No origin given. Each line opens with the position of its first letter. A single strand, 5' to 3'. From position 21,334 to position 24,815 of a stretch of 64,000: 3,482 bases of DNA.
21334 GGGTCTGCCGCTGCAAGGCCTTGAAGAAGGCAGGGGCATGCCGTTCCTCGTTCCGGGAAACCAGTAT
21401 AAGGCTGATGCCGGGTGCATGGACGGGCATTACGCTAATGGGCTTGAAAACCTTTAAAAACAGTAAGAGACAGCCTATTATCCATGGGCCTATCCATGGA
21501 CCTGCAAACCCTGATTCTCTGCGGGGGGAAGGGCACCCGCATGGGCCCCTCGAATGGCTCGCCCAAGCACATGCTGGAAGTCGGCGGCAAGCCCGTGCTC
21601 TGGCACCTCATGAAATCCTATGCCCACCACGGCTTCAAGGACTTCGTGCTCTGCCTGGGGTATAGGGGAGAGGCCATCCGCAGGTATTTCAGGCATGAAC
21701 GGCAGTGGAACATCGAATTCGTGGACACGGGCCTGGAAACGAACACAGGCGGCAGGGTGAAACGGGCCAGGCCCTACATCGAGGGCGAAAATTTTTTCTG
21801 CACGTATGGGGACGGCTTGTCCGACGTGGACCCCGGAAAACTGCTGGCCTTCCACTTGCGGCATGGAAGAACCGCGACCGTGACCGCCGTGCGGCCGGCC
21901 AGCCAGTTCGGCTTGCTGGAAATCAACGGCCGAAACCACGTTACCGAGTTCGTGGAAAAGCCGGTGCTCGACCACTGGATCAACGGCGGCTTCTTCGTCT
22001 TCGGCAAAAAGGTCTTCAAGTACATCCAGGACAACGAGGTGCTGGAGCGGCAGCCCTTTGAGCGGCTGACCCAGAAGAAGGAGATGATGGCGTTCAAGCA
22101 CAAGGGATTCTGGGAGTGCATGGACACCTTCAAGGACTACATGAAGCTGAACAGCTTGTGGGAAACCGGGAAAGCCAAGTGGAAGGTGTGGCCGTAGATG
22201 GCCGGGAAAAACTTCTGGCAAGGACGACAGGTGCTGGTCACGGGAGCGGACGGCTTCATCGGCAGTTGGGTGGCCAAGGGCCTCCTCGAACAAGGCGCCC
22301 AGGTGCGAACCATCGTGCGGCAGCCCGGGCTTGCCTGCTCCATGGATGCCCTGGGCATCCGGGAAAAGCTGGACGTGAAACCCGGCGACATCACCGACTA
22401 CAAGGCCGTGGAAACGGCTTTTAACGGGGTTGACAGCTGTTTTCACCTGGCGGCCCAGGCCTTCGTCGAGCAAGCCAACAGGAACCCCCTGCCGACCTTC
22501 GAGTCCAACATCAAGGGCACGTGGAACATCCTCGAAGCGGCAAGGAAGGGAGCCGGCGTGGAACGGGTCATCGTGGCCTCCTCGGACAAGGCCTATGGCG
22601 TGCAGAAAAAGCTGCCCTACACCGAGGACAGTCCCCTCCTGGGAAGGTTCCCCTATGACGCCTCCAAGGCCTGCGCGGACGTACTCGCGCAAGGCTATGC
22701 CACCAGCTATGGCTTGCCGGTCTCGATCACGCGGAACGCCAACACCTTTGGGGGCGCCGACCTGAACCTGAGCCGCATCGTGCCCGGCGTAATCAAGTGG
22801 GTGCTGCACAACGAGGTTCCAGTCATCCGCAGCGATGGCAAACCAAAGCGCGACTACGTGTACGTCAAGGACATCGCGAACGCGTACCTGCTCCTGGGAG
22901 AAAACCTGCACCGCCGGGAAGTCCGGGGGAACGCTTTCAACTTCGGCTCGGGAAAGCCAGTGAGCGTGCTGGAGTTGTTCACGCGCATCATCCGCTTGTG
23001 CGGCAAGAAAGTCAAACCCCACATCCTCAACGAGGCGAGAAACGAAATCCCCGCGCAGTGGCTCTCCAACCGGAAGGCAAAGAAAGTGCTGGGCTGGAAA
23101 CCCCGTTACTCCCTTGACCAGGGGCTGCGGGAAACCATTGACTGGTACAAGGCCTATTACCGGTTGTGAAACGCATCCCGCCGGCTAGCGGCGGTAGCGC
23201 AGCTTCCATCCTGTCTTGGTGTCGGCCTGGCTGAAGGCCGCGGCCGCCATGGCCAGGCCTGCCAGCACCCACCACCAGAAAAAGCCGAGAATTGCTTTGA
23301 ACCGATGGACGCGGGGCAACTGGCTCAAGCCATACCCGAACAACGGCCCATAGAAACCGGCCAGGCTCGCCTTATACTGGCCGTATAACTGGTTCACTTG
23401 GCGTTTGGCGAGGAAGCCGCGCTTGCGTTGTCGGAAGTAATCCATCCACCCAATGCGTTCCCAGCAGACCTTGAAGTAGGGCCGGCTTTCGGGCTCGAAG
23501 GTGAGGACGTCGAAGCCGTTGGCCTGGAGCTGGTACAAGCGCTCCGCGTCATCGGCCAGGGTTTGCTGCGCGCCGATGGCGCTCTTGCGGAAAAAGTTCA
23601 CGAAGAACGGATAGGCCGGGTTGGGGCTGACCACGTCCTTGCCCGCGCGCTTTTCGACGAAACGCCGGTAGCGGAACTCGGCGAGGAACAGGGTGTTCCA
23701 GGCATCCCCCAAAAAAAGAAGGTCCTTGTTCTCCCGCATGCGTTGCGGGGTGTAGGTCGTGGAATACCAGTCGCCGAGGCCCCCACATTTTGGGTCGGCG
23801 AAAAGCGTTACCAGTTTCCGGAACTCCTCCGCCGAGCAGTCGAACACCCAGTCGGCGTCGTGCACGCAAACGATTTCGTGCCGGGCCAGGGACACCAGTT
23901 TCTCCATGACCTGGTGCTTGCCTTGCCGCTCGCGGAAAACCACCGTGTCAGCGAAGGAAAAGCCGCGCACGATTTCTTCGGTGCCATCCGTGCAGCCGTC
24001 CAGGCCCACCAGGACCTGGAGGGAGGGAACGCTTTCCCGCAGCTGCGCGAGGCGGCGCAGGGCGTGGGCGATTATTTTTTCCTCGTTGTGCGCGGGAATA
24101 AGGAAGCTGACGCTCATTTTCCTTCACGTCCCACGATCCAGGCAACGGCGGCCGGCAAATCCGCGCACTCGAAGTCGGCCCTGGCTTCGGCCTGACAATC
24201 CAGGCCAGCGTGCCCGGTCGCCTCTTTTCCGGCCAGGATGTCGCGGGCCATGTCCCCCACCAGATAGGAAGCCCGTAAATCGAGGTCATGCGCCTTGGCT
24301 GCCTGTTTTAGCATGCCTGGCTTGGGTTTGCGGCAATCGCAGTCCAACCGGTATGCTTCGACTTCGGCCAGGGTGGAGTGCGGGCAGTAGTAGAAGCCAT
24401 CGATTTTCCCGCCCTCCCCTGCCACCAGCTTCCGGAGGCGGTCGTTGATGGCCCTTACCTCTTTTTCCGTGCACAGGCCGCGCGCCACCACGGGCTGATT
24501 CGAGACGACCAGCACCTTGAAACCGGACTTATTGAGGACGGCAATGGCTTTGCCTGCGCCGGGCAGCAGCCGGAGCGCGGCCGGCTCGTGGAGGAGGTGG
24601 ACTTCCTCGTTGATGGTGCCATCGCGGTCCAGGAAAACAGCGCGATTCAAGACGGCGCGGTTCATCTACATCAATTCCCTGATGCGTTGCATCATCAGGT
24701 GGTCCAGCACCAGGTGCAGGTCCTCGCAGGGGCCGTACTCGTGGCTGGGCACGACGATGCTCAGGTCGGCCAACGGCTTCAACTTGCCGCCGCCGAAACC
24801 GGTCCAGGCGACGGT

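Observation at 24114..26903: Complete GDP-D-glycero-alpha-D-manno-heptose pathway (gmhA-hddA-gmhB-hddC) in an apparently archaeal genome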

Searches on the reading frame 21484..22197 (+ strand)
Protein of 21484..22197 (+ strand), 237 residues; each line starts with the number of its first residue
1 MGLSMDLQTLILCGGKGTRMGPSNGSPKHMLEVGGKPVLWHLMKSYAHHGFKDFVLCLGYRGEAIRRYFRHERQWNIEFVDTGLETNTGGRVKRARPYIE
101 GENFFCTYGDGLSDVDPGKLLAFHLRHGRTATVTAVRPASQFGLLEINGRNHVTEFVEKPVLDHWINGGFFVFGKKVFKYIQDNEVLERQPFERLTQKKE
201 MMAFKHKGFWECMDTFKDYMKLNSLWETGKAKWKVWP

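Call 3: search_protein_families(library=ncbifam, proteins=[window:21484-22197:+], max_evalue=0.00001)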
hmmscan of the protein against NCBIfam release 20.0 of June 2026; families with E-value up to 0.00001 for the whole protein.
window:21484-22197:+ (237 aa): 25 families
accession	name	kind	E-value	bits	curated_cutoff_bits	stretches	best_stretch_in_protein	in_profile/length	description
TIGR02623.1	G1P_cyt_trans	equivalog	2e-76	256.8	300.25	2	72-236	90-255/255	glucose-1-phosphate cytidylyltransferase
TIGR03992.1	Arch_glmU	subfamily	1.8e-29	102.9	292.1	1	8-207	2-201/393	bifunctional sugar-1-phosphate nucleotidylyltransferase/acetyltransferase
NF052502.1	man1P_GTase_Rv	exception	2.4e-26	92.4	440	1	9-222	3-226/352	mannose-1-phosphate guanylyltransferase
NF049965.1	GlMnHpPGnyltfHddC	equivalog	2e-18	66.8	300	1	8-198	2-189/221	D-glycero-D-manno-heptose 1-phosphate guanosyltransferase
NF045761.1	NAMPUrTaseMurU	equivalog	1.4e-16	61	250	1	8-222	2-223/226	N-acetylmuramate alpha-1-phosphate uridylyltransferase MurU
NF041313.1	UDPGP_AglF_Halo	equivalog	1.4e-16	60.7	400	1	8-190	2-191/234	UTP--glucose-1-phosphate uridylyltransferase AglF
TIGR01208.1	rmlA_long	equivalog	6.7e-16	58.1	320.25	1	9-193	2-194/353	glucose-1-phosphate thymidylyltransferase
NF041173.1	Sug_nt_acttase_Thmprot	equivalog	1.6e-13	50.3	600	1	8-207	2-208/405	bifunctional sugar-1-phosphate nucleotidylyltransferase/acetyltransferase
TIGR01173.1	glmU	equivalog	1.4e-10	40.6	366.85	1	8-159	2-152/452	bifunctional UDP-N-acetylglucosamine diphosphorylase/glucosamine-1-phosphate N-acetyltransferase GlmU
NF041135.1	IPPtranDIPPsyn_Thcocales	equivalog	4.4e-09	35.8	580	1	8-100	2-92/419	bifunctional L-myo-inositol-1-phosphate cytidylyltransferase/CDP-L-myo-inositol myo-inositolphosphotransferase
TIGR02091.1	glgC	equivalog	4.7e-09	35.8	424.9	1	103-220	115-253/364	glucose-1-phosphate adenylyltransferase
NF003670.0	PRK05293.1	equivalog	6.2e-09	35.2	470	1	97-222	111-254/382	glucose-1-phosphate adenylyltransferase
NF010933.0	PRK14353.1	equivalog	7.9e-08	31.3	505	1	6-143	5-144/453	bifunctional UDP-N-acetylglucosamine diphosphorylase/glucosamine-1-phosphate N-acetyltransferase GlmU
NF010934.1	PRK14354.1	equivalog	1.8e-07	30.1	450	1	9-159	2-152/447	bifunctional UDP-N-acetylglucosamine diphosphorylase/glucosamine-1-phosphate N-acetyltransferase GlmU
NF045697.1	MurNAcPUrMurU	equivalog_domain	6.7e-07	28.9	370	1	10-107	1-101/229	N-acetylmuramate alpha-1-phosphate uridylyltransferase MurU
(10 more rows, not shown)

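Call 4: search_protein_families(library=pfam, proteins=[window:21484-22197:+], max_evalue=0.00001)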
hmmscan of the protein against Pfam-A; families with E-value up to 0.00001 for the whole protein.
window:21484-22197:+ (237 aa): 2 families
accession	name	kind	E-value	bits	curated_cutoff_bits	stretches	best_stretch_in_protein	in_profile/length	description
PF00483.29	NTP_transferase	-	2.1e-25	90.2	21.2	1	9-224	2-240/245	Nucleotidyl transferase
PF12804.13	NTP_transf_3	-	4.8e-10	40.3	27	1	10-82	2-65/160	MobA-like NTP transferase domain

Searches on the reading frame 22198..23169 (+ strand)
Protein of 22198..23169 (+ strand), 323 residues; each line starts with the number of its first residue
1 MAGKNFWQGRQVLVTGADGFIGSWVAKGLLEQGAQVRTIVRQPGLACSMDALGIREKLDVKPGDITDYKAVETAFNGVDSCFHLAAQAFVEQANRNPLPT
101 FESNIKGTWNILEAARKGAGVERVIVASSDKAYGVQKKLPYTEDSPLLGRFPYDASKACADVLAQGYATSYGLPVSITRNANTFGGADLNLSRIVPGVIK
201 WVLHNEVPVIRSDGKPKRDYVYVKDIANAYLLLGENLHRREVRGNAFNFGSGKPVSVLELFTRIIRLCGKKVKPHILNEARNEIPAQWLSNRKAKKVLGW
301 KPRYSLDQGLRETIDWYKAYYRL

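Call 3: search_protein_families(library=ncbifam, proteins=[window:22198-23169:+], max_evalue=0.00001)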
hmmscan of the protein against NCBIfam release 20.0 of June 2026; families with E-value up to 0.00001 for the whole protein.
window:22198-23169:+ (323 aa): 29 families (the best 25 are shown)
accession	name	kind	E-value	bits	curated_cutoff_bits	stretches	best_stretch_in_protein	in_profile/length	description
TIGR02622.1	CDP_4_6_dhtase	equivalog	2.3e-58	198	278.45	1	6-321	1-334/352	CDP-glucose 4,6-dehydratase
TIGR04180.1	EDH_00030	hypoth_equivalog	1.2e-54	185.4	475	1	12-305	1-297/297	NAD-dependent 4,6-dehydratase LegB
TIGR01181.1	dTDP_gluc_dehyt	equivalog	6.1e-50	170.1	365.1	1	12-319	2-313/321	dTDP-glucose 4,6-dehydratase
TIGR01179.1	galE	equivalog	1.7e-41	142.1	262.3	2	11-186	1-179/332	UDP-glucose 4-epimerase GalE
NF007956.0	PRK10675.1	subfamily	6.7e-29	101.1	394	2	11-160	2-156/338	UDP-glucose 4-epimerase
TIGR03466.1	HpnA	hypoth_equivalog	3.1e-28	98.6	367.65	1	11-273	2-251/327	hopanoid-associated sugar epimerase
NF007582.0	PRK10217.1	equivalog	4.3e-27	95.1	698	1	10-319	2-333/355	dTDP-glucose 4,6-dehydratase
NF007490.0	PRK10084.1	subfamily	2.2e-24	86.1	649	1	11-319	2-336/361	dTDP-glucose 4,6-dehydratase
NF042423.1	oxyalk_red_Shew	equivalog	5.6e-21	74.9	580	1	10-266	9-255/331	2-alkyl-3-oxoalkanoate reductase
NF011728.1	PRK15181.1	equivalog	3e-20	72.5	760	1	12-318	18-338/348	Vi polysaccharide biosynthesis UDP-N-acetylglucosaminuronic acid C-4 epimerase TviC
NF042422.1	oxyalk_red_OleD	equivalog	4.2e-20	72.4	580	1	11-269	2-251/329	2-alkyl-3-oxoalkanoate reductase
NF052578.1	StrlDmthSdmBMthl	equivalog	3.8e-18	66.3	600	1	12-236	3-218/328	sterol demethylase protein SdmB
NF047922.1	GDPFucSynFcl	equivalog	3.8e-16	59.4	500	1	10-318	3-302/308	GDP-L-fucose synthase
TIGR01472.1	gmd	equivalog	7.9e-16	58.2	415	1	12-233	3-238/342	GDP-mannose 4,6-dehydratase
NF043036.1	ErythonDh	equivalog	1.1e-15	57.7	325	1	11-168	2-164/321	D-erythronate dehydrogenase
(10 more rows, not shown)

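Call 4: search_protein_families(library=pfam, proteins=[window:22198-23169:+], max_evalue=0.00001)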
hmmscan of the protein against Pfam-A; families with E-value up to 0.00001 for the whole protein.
window:22198-23169:+ (323 aa): 8 families
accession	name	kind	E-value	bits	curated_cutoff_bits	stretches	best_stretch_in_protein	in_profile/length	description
PF16363.11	GDP_Man_Dehyd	-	2.6e-50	172.2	27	1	13-313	1-332/332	GDP-mannose 4,6 dehydratase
PF01370.27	Epimerase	-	4.4e-49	167.5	20.9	1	12-240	1-231/240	NAD dependent epimerase/dehydratase family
PF01073.25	3Beta_HSD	-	2.1e-17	63.5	22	1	13-266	1-266/280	3-beta hydroxysteroid dehydrogenase/isomerase family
PF02719.21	Polysacc_synt_2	-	1.6e-16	60.8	20.2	1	12-273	1-252/293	Polysaccharide biosynthesis protein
PF13460.12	NAD_binding_10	-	2e-11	44.6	27.2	1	16-162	1-130/184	NAD(P)H-binding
PF07993.18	NAD_binding_4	-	1.1e-08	35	20.1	1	14-185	1-209/258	Male sterility protein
PF04321.23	RmlD_sub_bind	-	1.9e-08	34.1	27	1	11-271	2-234/287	RmlD substrate binding domain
PF05368.20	NmrA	-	5e-07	30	27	1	11-129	4-107/298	NmrA-like family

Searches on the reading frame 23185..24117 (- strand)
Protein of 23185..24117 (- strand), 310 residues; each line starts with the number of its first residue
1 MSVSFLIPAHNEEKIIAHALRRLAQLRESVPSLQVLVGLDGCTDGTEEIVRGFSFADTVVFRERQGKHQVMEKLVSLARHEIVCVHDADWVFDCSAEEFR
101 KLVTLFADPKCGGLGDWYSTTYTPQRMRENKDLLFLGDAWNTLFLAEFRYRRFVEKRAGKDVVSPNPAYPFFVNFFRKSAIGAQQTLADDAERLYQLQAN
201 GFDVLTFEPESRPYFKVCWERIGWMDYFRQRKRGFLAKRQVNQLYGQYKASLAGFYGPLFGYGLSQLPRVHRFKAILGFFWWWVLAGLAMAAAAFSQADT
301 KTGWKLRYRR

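Call 3: search_protein_families(library=ncbifam, proteins=[window:23185-24117:-], max_evalue=0.00001)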
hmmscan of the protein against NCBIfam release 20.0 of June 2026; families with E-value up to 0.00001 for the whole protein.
window:23185-24117:- (310 aa): 2 families
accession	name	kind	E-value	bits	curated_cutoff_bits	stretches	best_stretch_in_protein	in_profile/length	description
TIGR03937.1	PgaC_IcaA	equivalog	2.3e-09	36.7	422.3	1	2-111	46-156/407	poly-beta-1,6-N-acetyl-D-glucosamine synthase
TIGR04283.1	glyco_like_mftF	equivalog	2.9e-06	27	182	1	4-94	2-87/221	TIGR04283 family arsenosugar biosynthesis glycosyltransferase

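Call 4: search_protein_families(library=pfam, proteins=[window:23185-24117:-], max_evalue=0.00001)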
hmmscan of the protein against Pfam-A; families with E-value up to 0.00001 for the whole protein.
window:23185-24117:- (310 aa): 2 families
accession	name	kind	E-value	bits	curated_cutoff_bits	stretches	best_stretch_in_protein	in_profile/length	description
PF00535.33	Glycos_transf_2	-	3.1e-12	47.2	23.3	1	4-132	1-130/168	Glycosyl transferase family 2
PF13641.12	Glyco_tranf_2_3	-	8.5e-11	42.7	27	1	3-211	3-207/230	Glycosyltransferase like family 2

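Call 45: search_solved_structures(query=window:23185-24117:-, max_evalue=0.01)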
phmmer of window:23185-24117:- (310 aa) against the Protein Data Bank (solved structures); distinct sequences matched with E-value up to 0.01: 4.
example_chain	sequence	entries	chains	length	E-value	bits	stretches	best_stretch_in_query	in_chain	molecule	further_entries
2z87_A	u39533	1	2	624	0.00031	23.5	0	3-70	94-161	Chondroitin synthase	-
2z86_A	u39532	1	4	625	0.00031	23.5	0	3-70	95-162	Chondroitin synthase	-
6yv7_B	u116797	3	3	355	0.0023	20.7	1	3-114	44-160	Glycosyl transferase, family 2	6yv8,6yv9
6yv7_A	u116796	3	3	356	0.0023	20.7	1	3-114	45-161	Glycosyl transferase, family 2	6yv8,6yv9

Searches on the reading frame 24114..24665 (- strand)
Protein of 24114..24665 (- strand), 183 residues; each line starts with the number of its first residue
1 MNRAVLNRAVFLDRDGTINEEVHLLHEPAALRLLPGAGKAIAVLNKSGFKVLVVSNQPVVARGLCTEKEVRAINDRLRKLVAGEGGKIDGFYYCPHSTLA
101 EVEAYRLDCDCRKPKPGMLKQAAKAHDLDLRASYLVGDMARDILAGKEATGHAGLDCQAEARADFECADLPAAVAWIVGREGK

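Call 3: search_protein_families(library=ncbifam, proteins=[window:24114-24665:-], max_evalue=0.00001)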
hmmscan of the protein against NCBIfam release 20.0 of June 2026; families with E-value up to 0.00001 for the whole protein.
window:24114-24665:- (183 aa): 8 families
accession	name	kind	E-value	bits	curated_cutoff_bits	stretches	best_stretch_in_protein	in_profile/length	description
NF006506.0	PRK08942.1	equivalog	7.9e-44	149.4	178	1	7-150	3-140/182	D-glycero-beta-D-manno-heptose 1,7-bisphosphate 7-phosphatase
TIGR01656.1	Histidinol-ppas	subfamily_domain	1.5e-37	128.8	84.15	1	9-158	2-147/149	histidinol-phosphate phosphatase domain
TIGR00213.1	GmhB_yaeD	subfamily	1.2e-35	122.7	149.6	1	7-150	1-143/176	D-glycero-beta-D-manno-heptose 1,7-bisphosphate 7-phosphatase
TIGR01662.1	HAD-SF-IIIA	subfamily_domain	6.7e-30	104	44.6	1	8-152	1-134/141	HAD-IIIA family hydrolase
NF005264.0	PRK06769.1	equivalog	1.1e-24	87.2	217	1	8-152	5-132/175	HAD-IIIA family hydrolase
NF050049.1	HBPPhtaseGmhB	domain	9.5e-22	77.6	250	1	7-150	3-137/171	D-glycero-alpha-D-manno-heptose-1,7-bisphosphate 7-phosphatase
NF003937.0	PRK05446.1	equivalog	1e-14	54.3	443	1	7-147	3-139/355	bifunctional histidinol-phosphatase/imidazoleglycerol-phosphate dehydratase HisB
TIGR01261.1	hisB_Nterm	equivalog_domain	2e-13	50.2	140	1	8-144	2-134/161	histidinol-phosphatase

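Call 4: search_protein_families(library=pfam, proteins=[window:24114-24665:-], max_evalue=0.00001)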
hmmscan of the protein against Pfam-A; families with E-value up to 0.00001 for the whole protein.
window:24114-24665:- (183 aa): 3 families
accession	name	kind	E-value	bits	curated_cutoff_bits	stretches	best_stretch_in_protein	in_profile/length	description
PF13242.12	Hydrolase_like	-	2.1e-08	34.4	22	1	111-149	2-41/75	HAD-hyrolase-like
PF00702.32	Hydrolase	-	1.1e-07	32.9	26.4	1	28-149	94-190/191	haloacid dehalogenase-like hydrolase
PF08645.17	PNK3P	-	5e-07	30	22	1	40-173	37-147/161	Polynucleotide kinase 3 phosphatase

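Call 19: search_solved_structures(query=window:24114-24665:-, max_evalue=0.00001, show_alignments=2)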
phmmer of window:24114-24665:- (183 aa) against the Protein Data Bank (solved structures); distinct sequences matched with E-value up to 0.00001: 6.
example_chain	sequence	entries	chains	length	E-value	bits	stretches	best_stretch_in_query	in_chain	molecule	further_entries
3l8e_A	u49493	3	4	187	4.1e-30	108.1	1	9-149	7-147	D,D-heptose 1,7-bisphosphate phosphatase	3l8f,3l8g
2gmw_A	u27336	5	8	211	5.4e-30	107.7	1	8-149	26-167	D,D-heptose 1,7-bisphosphate phosphatase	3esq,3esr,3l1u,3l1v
4pnh_A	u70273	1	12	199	2.8e-24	89.1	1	7-148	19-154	D,D-heptose 1,7-bisphosphate phosphatase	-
2o2x_A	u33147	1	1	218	1.3e-22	83.6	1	9-156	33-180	hypothetical protein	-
3l8h_A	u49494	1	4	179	8.1e-22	81.1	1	9-149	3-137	Putative haloacid dehalogenase-like hydrolase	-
2fpr_A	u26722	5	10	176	5e-11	45.9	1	8-151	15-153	Histidine biosynthesis bifunctional protein hisB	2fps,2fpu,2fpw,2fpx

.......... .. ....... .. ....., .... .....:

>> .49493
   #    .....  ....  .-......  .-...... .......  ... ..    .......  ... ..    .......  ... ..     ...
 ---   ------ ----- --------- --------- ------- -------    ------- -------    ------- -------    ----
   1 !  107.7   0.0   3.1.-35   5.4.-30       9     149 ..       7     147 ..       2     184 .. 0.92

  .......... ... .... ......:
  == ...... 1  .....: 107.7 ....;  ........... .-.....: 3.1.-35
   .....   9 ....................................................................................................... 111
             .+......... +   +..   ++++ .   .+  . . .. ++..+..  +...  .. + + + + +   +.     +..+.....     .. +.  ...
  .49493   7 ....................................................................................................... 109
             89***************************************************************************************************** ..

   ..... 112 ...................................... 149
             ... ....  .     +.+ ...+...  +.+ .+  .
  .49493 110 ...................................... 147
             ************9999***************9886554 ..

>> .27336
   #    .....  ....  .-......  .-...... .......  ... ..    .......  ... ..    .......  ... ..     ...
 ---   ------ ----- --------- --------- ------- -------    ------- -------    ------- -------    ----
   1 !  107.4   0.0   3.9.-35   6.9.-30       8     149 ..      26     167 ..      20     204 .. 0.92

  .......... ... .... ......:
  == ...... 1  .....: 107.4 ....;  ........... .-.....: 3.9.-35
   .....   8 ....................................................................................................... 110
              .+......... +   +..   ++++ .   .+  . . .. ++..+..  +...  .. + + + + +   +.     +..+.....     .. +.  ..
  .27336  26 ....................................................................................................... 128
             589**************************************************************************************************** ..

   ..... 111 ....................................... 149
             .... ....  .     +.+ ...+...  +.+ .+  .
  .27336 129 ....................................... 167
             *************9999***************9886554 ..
